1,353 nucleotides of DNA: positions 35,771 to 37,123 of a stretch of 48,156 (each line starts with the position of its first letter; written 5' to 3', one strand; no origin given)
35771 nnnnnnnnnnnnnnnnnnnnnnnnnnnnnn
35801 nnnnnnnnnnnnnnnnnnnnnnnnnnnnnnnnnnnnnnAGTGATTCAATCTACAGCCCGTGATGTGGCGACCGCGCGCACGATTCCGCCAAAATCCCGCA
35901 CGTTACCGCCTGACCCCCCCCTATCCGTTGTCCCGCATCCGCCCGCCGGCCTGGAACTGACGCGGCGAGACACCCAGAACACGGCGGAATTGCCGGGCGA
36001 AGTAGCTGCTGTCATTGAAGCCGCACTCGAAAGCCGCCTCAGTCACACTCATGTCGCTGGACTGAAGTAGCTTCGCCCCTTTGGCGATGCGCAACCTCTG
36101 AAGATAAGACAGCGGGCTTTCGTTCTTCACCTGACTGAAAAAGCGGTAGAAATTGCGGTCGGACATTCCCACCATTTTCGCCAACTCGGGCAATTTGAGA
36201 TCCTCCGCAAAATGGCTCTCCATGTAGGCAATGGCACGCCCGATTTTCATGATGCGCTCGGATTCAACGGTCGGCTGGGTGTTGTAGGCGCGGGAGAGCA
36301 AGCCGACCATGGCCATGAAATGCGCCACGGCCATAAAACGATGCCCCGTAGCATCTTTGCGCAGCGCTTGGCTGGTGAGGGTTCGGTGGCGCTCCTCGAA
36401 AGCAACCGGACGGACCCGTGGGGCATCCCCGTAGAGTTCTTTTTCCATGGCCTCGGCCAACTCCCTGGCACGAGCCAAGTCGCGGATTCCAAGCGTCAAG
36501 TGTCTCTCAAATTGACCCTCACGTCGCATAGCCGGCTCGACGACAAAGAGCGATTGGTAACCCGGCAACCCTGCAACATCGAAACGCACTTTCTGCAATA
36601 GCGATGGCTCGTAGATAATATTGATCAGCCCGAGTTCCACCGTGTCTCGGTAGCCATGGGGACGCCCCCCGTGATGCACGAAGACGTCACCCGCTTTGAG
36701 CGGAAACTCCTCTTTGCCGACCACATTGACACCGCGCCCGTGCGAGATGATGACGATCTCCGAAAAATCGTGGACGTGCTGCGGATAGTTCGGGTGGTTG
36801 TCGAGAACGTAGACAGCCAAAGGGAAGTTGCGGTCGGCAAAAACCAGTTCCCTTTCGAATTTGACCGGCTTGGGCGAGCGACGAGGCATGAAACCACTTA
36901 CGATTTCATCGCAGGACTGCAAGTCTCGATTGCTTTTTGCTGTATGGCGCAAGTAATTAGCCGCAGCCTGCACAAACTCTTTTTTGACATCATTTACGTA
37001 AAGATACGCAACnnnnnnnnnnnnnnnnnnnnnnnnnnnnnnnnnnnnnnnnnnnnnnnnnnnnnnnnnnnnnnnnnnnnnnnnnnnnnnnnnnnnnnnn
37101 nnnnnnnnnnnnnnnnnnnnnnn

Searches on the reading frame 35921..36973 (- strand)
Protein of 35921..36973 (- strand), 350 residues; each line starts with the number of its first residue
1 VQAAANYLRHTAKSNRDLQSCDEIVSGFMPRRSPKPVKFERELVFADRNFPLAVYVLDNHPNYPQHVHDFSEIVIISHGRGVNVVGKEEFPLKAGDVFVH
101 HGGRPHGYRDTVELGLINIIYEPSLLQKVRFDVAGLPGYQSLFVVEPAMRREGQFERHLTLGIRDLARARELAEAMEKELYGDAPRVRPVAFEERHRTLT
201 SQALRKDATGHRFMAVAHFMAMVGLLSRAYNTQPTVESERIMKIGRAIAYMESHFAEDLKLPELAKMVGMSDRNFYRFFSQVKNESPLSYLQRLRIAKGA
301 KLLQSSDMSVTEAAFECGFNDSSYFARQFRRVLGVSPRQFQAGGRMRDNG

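Call 9: search_protein_families(library=pfam, proteins=[window:35921-36973:-])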
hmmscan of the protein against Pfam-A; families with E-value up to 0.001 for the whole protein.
window:35921-36973:- (350 aa): 4 families
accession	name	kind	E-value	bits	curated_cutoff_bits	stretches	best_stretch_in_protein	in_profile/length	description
PF12833.13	HTH_18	-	1.6e-24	86.4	33.6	1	264-341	1-78/80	Helix-turn-helix domain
PF00165.29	HTH_AraC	-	1.1e-19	70.5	26.6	2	303-340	1-40/42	Bacterial regulatory helix-turn-helix proteins, AraC family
PF02311.25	AraC_binding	-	5.3e-10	39.6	21.1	1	61-177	14-127/135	AraC-like ligand binding domain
PF07883.17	Cupin_2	-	5.6e-06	26.4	27.2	1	63-109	11-57/70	Cupin domain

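Call 11: find_homologous_proteins(query=window:35924-36889:-)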
Query seq(322 aa) (322 aa): 270 proteins with E <= 0.001 among 4425 candidates; the best 120 are listed.
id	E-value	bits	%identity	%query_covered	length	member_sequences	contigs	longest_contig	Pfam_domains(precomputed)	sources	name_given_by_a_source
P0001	2.0e-188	643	88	99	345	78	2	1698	PF12833.14,PF07883.18,PF02311.26,PF00165.30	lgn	-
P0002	1.2e-186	638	87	100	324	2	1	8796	PF12833.14,PF07883.18,PF02311.26,PF00165.30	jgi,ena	jgi:AraC family L-rhamnose operon transcriptional activator RhaR/AraC family L-rhamnose operon regul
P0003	5.0e-186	636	86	100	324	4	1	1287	PF12833.14,PF07883.18,PF02311.26,PF00165.30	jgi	jgi:AraC family L-rhamnose operon transcriptional activator RhaR/AraC family L-rhamnose operon regul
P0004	4.0e-185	633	87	99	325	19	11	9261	PF12833.14,PF07883.18,PF02311.26,PF00165.30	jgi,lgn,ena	jgi:AraC family L-rhamnose operon transcriptional activator RhaR/AraC family L-rhamnose operon regul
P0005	7.4e-184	628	86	99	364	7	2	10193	PF12833.14,PF07883.18,PF02311.26,PF00165.30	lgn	-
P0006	2.5e-182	623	86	100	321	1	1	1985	PF12833.14,PF07883.18,PF02311.26,PF00165.30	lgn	-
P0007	2.5e-181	620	85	99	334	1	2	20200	PF12833.14,PF07883.18,PF02311.26,PF00165.30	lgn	-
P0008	2.8e-177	607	85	98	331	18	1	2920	PF12833.14,PF07883.18,PF02311.26,PF00165.30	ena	-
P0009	4.4e-177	606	84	99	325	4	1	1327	PF12833.14,PF02311.26,PF00165.30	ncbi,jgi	jgi:AraC-like DNA-binding protein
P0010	1.9e-167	575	78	99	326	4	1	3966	PF12833.14,PF07883.18,PF02311.26,PF00165.30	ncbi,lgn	ncbi:MAG: helix-turn-helix domain-containing protein [Terrimicrobiaceae bacterium]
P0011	2.5e-167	574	79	99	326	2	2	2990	PF12833.14,PF07883.18,PF02311.26,PF00165.30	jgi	jgi:AraC-like DNA-binding protein/quercetin dioxygenase-like cupin family protein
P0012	3.3e-163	561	77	98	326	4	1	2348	PF12833.14,PF07883.18,PF02311.26,PF00165.30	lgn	-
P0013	1.1e-155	536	75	98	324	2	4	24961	PF12833.14,PF02311.26,PF00165.30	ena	-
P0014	1.8e-153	529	73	98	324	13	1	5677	PF12833.14,PF02311.26,PF00165.30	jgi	-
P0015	4.1e-151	521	71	97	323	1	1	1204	PF12833.14,PF07883.18,PF02311.26,PF00165.30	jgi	jgi:AraC-like DNA-binding protein/quercetin dioxygenase-like cupin family protein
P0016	4.9e-151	521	72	97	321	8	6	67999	PF12833.14,PF07883.18,PF02311.26,PF00165.30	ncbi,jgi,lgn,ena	jgi:AraC-like DNA-binding protein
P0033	2.2e-146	505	70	98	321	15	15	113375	PF12833.14,PF07883.18,PF02311.26,PF00165.30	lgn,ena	-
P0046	8.9e-128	444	63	98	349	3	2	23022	PF12833.14,PF07883.18,PF02311.26,PF00165.30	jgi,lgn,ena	-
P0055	2.0e-92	328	53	95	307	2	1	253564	PF12833.14,PF07883.18,PF02311.26,PF00165.30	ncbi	ncbi:MAG: helix-turn-helix domain-containing protein [Verrucomicrobiota bacterium]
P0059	1.7e-90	322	47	96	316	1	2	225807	PF12833.14,PF07883.18,PF02311.26,PF00165.30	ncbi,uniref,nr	ncbi:helix-turn-helix domain-containing protein [Pelagicoccus mobilis]|uniref:Helix-turn-helix domai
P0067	5.6e-81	291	48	95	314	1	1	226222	PF12833.14,PF07883.18,PF02311.26,PF00165.30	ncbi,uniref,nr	ncbi:helix-turn-helix domain-containing protein [Luteolibacter flavescens]|uniref:Helix-turn-helix d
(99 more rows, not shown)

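Call 13: find_encoding_contigs(protein=P0007, flank=10000, max_places=3)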
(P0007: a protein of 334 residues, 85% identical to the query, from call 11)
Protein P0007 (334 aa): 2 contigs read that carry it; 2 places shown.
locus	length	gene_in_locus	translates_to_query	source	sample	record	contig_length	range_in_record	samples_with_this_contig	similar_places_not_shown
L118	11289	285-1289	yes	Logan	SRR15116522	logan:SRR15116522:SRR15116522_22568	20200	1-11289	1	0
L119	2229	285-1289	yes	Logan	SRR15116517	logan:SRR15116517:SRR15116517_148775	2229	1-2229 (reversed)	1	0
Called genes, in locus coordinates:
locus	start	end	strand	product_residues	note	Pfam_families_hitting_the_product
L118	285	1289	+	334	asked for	PF02311:AraC_binding, PF07883:Cupin_2 (faint), PF12833:HTH_18, PF00165:HTH_AraC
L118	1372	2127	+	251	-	-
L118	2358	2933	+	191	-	-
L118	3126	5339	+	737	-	PF17132:Glyco_hydro_106 (weak)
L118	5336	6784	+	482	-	PF00884:Sulfatase, PF01663:Phosphodiest (faint), PF16347:SGSH_C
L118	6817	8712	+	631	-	PF00884:Sulfatase, PF01663:Phosphodiest (weak), PF16347:SGSH_C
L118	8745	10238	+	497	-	PF07690:MFS_1, PF13347:MFS_2, PF07690:MFS_1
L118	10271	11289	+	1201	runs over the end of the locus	PF13385:Laminin_G_3, PF02210:Laminin_G_2 (weak), PF22666:Glyco_hydro_2_N2, PF02837:Glyco_hydro_2_N (weak), PF00703:Glyco_hydro_2, PF02836:Glyco_hydro_2_C (weak), PF17753:Ig_mannosidase (weak)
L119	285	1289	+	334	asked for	PF02311:AraC_binding, PF07883:Cupin_2 (faint), PF12833:HTH_18, PF00165:HTH_AraC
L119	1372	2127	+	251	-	-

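Call 14: find_encoding_contigs(protein=P0013, flank=10000, max_places=3)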
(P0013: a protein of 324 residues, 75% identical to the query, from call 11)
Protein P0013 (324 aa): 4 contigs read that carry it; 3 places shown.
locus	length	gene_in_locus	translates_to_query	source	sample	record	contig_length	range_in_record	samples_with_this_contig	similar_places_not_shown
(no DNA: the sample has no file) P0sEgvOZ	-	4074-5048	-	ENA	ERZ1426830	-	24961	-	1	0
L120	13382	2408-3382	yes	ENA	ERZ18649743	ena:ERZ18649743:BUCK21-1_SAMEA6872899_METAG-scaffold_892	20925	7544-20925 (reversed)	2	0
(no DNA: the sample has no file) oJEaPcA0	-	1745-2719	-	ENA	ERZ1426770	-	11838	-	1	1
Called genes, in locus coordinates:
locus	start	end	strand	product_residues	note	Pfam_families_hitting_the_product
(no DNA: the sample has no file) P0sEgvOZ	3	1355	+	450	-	PF12951:PATR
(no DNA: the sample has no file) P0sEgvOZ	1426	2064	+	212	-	PF07589:PEP_exosort_dom (weak)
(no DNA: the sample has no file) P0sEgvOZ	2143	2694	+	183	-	-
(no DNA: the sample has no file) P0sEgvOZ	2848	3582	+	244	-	PF07963:N_methyl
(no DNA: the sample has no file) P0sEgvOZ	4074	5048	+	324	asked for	PF02311:AraC_binding, PF12833:HTH_18, PF00165:HTH_AraC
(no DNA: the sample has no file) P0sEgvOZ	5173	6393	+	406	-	PF14307:Glyco_tran_WbsX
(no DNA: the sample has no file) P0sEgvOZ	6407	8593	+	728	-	PF17132:Glyco_hydro_106 (faint)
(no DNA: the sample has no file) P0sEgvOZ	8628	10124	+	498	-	PF07690:MFS_1, PF13347:MFS_2, PF03209:PUCC (weak), PF07690:MFS_1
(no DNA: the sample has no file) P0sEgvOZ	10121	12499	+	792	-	PF17132:Glyco_hydro_106 (weak)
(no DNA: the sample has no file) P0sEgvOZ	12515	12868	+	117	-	-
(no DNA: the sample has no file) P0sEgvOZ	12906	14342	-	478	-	PF00232:Glyco_hydro_1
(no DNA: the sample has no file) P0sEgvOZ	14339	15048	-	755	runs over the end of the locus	PF05592:Bac_rhamnosid (weak), PF17389:Bac_rhamnosid6H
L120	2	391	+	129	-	?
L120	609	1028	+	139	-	-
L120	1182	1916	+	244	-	PF07963:N_methyl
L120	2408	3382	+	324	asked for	PF02311:AraC_binding, PF12833:HTH_18, PF00165:HTH_AraC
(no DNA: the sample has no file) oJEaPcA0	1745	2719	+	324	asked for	PF02311:AraC_binding, PF12833:HTH_18, PF00165:HTH_AraC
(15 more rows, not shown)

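Call 15: find_encoding_contigs(protein=P0016, flank=10000, max_places=3)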
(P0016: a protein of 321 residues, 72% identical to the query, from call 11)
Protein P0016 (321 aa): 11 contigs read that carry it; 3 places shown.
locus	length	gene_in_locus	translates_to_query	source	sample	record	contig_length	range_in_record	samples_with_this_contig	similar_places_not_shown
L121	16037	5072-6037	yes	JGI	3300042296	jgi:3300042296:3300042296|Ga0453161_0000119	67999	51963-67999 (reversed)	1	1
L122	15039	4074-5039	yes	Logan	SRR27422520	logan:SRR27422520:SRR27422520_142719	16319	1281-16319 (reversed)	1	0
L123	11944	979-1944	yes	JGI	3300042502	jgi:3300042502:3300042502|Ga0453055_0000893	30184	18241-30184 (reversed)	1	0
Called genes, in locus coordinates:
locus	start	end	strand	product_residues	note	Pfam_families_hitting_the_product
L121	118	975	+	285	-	PF13481:AAA_25 (weak)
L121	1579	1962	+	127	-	-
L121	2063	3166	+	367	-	-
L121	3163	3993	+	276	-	-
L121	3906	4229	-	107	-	PF13808:DDE_Tnp_1_assoc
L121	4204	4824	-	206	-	-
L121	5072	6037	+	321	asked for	PF02311:AraC_binding, PF07883:Cupin_2 (weak), PF00165:HTH_AraC (weak), PF12833:HTH_18, PF00165:HTH_AraC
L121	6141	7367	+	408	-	PF14307:Glyco_tran_WbsX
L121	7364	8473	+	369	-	-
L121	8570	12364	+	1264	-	PF17132:Glyco_hydro_106 (weak)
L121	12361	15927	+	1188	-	PF17132:Glyco_hydro_106 (faint)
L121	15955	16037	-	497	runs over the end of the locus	PF07690:MFS_1, PF13347:MFS_2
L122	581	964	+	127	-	-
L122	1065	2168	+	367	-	-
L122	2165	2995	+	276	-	-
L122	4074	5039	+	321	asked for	PF02311:AraC_binding, PF07883:Cupin_2 (weak), PF00165:HTH_AraC (weak), PF12833:HTH_18, PF00165:HTH_AraC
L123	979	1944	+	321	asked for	PF02311:AraC_binding, PF07883:Cupin_2 (weak), PF00165:HTH_AraC (weak), PF12833:HTH_18, PF00165:HTH_AraC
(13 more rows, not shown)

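Call 16: find_encoding_contigs(protein=P0033, flank=10000, max_places=3)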
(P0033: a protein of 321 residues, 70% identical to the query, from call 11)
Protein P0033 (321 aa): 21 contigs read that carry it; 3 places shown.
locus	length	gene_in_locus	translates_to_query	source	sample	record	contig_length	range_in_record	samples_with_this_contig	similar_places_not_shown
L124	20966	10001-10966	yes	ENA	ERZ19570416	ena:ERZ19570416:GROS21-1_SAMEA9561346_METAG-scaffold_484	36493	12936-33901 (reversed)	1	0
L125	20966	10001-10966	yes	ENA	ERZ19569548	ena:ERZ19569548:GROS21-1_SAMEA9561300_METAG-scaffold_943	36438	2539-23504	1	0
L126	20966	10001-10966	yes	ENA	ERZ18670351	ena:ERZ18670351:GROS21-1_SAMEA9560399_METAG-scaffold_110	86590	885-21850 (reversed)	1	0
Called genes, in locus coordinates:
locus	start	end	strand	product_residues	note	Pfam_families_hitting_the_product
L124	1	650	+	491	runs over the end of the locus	PF00070:Pyr_redox (faint), PF00890:FAD_binding_2 (faint), PF01266:DAO (faint), PF01593:Amino_oxidase, PF03486:HI0933_like (faint), PF07992:Pyr_redox_2 (faint), PF12831:FAD_oxidored (weak), PF13450:NAD_binding_8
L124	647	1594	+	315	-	PF00494:SQS_PSY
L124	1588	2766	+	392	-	PF05834:Lycopene_cycl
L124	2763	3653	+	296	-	PF15461:BCD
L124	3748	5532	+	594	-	PF00662:Proton_antipo_N, PF00361:Proton_antipo_M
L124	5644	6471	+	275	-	PF00749:tRNA-synt_1c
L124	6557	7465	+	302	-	PF02195:ParB_N, PF17762:HTH_ParB, PF23552:ParB_C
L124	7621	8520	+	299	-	PF00701:DHDPS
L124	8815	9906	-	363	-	PF13369:Transglut_core2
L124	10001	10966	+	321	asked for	PF02311:AraC_binding, PF07883:Cupin_2 (faint), PF00165:HTH_AraC (weak), PF12833:HTH_18, PF00165:HTH_AraC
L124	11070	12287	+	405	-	PF14307:Glyco_tran_WbsX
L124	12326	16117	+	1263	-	PF17132:Glyco_hydro_106 (faint)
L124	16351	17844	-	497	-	PF07690:MFS_1, PF13347:MFS_2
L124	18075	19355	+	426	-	-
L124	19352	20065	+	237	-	-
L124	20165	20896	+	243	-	PF07963:N_methyl (weak)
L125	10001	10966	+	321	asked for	PF02311:AraC_binding, PF07883:Cupin_2 (faint), PF00165:HTH_AraC (weak), PF12833:HTH_18, PF00165:HTH_AraC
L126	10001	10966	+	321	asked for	PF02311:AraC_binding, PF07883:Cupin_2 (faint), PF00165:HTH_AraC (weak), PF12833:HTH_18, PF00165:HTH_AraC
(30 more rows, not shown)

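Call 20: find_related_loci(query=A1, collection=metagenome_contigs, flank=10000)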
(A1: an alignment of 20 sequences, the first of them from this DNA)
Query A1 (322 aa) in metagenome_contigs; peptide patterns used: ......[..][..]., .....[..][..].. (x = any residue, [..] = any of these).
600 stretches matched a pattern (row limit reached: there are more); 571 encode a relative of the query (tblastn E <= 1e-3); the best 80 are kept; 80 distinct loci.
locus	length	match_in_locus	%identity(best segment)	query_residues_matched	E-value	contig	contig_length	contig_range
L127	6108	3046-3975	72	7-315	6e-155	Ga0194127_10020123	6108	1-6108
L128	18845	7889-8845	63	1-317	1e-134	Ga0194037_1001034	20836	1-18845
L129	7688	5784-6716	48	4-313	1e-94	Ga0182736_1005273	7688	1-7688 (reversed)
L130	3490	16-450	71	176-320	9e-68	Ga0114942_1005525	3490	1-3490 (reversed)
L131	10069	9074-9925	37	13-320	1e-65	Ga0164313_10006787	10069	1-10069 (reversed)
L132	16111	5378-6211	38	16-317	2e-64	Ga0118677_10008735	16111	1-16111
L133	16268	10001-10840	37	17-319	1e-63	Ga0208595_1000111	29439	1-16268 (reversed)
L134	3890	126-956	37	16-316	4e-62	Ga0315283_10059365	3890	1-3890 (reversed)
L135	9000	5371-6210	35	10-313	5e-62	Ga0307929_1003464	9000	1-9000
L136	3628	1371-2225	34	9-317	1e-61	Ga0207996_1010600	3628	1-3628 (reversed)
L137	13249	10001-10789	34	35-317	3e-54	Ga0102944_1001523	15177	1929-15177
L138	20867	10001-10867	35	6-316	2e-53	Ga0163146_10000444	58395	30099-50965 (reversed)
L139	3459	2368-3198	33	17-315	1e-53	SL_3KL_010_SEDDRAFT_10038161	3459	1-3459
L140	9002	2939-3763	34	16-313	2e-53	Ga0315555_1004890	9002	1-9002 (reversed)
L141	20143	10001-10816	34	23-317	3e-52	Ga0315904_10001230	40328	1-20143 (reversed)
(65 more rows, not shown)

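Call 28: search_protein_families(library=pfam, proteins=[L131:7568-8950:-, L131:5740-6999:-, L131:9047-9937:+, L132:4049-5275:-, L132:2150-3883:-, L132:6270-7979:+, L135:4006-5265:-, L135:2607-3680:-, L135:1148-2668:-, L135:6216-7190:-])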
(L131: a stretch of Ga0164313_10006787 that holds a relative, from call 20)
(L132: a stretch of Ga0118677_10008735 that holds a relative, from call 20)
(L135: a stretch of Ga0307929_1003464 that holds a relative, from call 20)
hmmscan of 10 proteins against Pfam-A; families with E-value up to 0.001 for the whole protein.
L131:7568-8950:- (460 aa): 4 families
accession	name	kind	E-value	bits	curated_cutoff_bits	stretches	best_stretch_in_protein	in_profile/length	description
PF00884.28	Sulfatase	-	3.1e-49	168.4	25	1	22-314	1-300/301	Sulfatase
PF16347.10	SGSH_C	-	2.4e-12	47.7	29.3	1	270-376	7-110/154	N-sulphoglucosamine sulphohydrolase, C-terminal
PF01663.27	Phosphodiest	-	7e-12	46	23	1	43-262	18-226/342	Type I phosphodiesterase / nucleotide pyrophosphatase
PF14707.11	Sulfatase_C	-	0.00028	21.9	30.9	1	382-436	32-89/127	C-terminal region of aryl-sulfatase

L131:5740-6999:- (419 aa): 1 family
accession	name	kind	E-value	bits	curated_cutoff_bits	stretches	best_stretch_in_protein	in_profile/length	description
PF06134.17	RhaA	-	7.2e-176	585.9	22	1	1-418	1-417/417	L-rhamnose isomerase (RhaA)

L131:9047-9937:+ (296 aa): 4 families
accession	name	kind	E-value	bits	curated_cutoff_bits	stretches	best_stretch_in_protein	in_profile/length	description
PF12833.13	HTH_18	-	5.7e-25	87.9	33.6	1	209-287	1-79/80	Helix-turn-helix domain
PF00165.29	HTH_AraC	-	4.3e-21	75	26.6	2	248-287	1-42/42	Bacterial regulatory helix-turn-helix proteins, AraC family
PF02311.25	AraC_binding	-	7.4e-13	48.8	21.1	1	26-167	10-134/135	AraC-like ligand binding domain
PF07883.17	Cupin_2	-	1.1e-07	31.9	27.2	1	28-77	7-56/70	Cupin domain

L132:4049-5275:- (408 aa): 0 families

L132:2150-3883:- (577 aa): 3 families
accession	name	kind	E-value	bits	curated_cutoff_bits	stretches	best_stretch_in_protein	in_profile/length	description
PF22725.1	GFO_IDH_MocA_C3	-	3.3e-21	76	27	1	365-485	2-123/124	GFO/IDH/MocA C-terminal domain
PF01408.29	GFO_IDH_MocA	-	1.9e-15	58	24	1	238-352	4-116/120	Oxidoreductase family, NAD-binding Rossmann fold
PF02894.22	GFO_IDH_MocA_C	-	6.8e-13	49.4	22.9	1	368-574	1-217/218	Oxidoreductase family, C-terminal alpha/beta domain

L132:6270-7979:+ (569 aa): 1 family
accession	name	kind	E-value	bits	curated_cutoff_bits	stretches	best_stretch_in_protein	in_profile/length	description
PF00528.27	BPD_transp_1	-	1e-18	68.2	26.4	2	80-255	9-171/184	Binding-protein-dependent transport system inner membrane component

L135:4006-5265:- (419 aa): 1 family
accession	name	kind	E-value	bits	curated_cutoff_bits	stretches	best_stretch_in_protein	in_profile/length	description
PF06134.17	RhaA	-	5.8e-173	576.3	22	1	1-418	1-417/417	L-rhamnose isomerase (RhaA)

L135:2607-3680:- (357 aa): 1 family
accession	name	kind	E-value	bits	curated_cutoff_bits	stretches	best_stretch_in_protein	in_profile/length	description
PF00596.27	Aldolase_II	-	1.6e-18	67.7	22.2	1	6-192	2-172/183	Class II Aldolase and Adducin N-terminal domain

L135:1148-2668:- (506 aa): 2 families
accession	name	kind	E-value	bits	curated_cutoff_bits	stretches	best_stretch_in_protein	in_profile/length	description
PF02782.22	FGGY_C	-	1.9e-38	132.7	27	1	270-461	2-198/198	FGGY family of carbohydrate kinases, C-terminal domain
PF00370.27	FGGY_N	-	2.5e-23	83.4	28.8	1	27-241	2-217/245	FGGY family of carbohydrate kinases, N-terminal domain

L135:6216-7190:- (324 aa): 3 families
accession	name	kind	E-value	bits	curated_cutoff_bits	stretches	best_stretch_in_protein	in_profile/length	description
PF02878.22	PGM_PMM_I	-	6.6e-21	74.9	22.5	1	15-143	3-131/138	Phosphoglucomutase/phosphomannomutase, alpha/beta/alpha domain I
PF07228.17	SpoIIE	-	8.2e-08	32.9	25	1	252-318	126-191/192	Stage II sporulation protein E (SpoIIE)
PF02879.22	PGM_PMM_II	-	1.3e-05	26.1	29.3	1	173-257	2-90/103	Phosphoglucomutase/phosphomannomutase, alpha/beta/alpha domain II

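Call 32: find_encoding_contigs(protein=P0059, flank=10000, max_places=1)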
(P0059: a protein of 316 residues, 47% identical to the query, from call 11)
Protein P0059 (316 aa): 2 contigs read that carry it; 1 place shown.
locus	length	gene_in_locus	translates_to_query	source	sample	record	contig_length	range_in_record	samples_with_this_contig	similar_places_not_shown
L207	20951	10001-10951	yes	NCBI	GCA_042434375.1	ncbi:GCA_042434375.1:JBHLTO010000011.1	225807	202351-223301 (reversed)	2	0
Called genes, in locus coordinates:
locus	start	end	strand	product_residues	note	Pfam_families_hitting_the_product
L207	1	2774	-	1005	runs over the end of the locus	PF25788:Ig_Rha78A_N, PF08531:Bac_rhamnosid_N, PF05592:Bac_rhamnosid, PF17389:Bac_rhamnosid6H, PF17390:Bac_rhamnosid_C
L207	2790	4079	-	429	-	PF00884:Sulfatase, PF01663:Phosphodiest, PF16347:SGSH_C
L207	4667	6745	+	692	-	PF26550:Tricorn_2nd (weak), PF26549:Tricorn_N, PF07676:PD40 (faint), PF26549:Tricorn_N (weak), PF01839:FG-GAP (faint), PF13517:FG-GAP_3 (weak)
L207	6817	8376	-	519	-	PF00884:Sulfatase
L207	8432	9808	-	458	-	PF00884:Sulfatase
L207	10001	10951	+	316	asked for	PF02311:AraC_binding, PF07883:Cupin_2, PF00165:HTH_AraC (weak), PF12833:HTH_18, PF00165:HTH_AraC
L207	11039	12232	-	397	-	PF14307:Glyco_tran_WbsX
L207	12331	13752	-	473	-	PF00884:Sulfatase, PF01663:Phosphodiest (faint), PF16347:SGSH_C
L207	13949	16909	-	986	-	PF17132:Glyco_hydro_106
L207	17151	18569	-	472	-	PF00884:Sulfatase, PF01663:Phosphodiest (weak), PF16347:SGSH_C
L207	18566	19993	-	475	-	PF00884:Sulfatase, PF01663:Phosphodiest, PF16347:SGSH_C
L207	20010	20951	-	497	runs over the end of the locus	PF07690:MFS_1 (weak), PF13347:MFS_2, PF12832:MFS_1_like (weak), PF07690:MFS_1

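Call 33: find_encoding_contigs(protein=P0067, flank=10000, max_places=1)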
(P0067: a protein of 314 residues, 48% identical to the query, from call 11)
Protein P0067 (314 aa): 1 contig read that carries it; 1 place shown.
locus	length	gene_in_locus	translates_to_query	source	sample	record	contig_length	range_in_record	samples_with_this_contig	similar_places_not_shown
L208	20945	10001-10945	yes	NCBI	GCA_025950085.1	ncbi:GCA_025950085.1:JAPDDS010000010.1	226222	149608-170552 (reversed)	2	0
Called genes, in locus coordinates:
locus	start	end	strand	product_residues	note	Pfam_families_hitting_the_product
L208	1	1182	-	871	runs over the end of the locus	-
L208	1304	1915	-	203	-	PF00753:Lactamase_B, PF12706:Lactamase_B_2 (faint)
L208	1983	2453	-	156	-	PF10116:Host_attach, PF18856:baeRF_family12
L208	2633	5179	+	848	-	PF12704:MacB_PCD, PF02687:FtsX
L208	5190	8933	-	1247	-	PF16586:DUF5060, PF13204:Apiosidase, PF12904:Collagen_bind_2 (weak)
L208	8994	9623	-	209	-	-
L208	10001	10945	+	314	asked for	PF02311:AraC_binding, PF07883:Cupin_2 (weak), PF00165:HTH_AraC (weak), PF12833:HTH_18, PF00165:HTH_AraC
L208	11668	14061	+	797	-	-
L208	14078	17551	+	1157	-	-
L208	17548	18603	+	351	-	PF13243:SQHop_cyclase_C (faint)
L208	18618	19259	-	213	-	PF16697:Yop-YscD_cpl, PF00498:FHA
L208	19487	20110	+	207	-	PF01258:zf-dskA_traR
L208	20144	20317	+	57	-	PF00471:Ribosomal_L33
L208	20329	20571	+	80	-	PF01084:Ribosomal_S18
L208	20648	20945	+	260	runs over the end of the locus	PF02649:GCHY-1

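Call 34: find_encoding_contigs(protein=P0055, flank=10000, max_places=1)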
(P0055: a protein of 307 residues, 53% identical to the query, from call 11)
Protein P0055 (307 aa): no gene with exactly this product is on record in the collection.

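Call 35: find_encoding_contigs(protein=P0046, flank=10000, max_places=1)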
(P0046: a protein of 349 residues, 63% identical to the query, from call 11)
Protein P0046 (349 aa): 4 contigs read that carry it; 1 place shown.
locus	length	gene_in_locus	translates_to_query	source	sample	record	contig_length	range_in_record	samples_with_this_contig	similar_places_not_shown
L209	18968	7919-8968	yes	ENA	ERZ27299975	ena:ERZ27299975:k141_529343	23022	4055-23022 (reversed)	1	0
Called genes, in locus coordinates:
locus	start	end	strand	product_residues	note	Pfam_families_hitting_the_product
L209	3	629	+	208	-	?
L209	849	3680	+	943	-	PF12951:PATR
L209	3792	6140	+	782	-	PF05592:Bac_rhamnosid (weak), PF17389:Bac_rhamnosid6H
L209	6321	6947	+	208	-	PF07589:PEP_exosort_dom (weak)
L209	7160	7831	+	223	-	-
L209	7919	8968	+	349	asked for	PF02311:AraC_binding, PF07883:Cupin_2 (weak), PF12833:HTH_18, PF00165:HTH_AraC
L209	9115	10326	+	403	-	PF14307:Glyco_tran_WbsX, PF16317:Glyco_hydro_99 (faint)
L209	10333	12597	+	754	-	PF17132:Glyco_hydro_106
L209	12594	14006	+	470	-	PF07690:MFS_1, PF13347:MFS_2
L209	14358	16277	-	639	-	PF02449:Glyco_hydro_42, PF08532:Glyco_hydro_42M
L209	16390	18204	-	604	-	PF00884:Sulfatase, PF01663:Phosphodiest, PF16347:SGSH_C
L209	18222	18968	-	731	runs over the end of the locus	PF17132:Glyco_hydro_106 (weak)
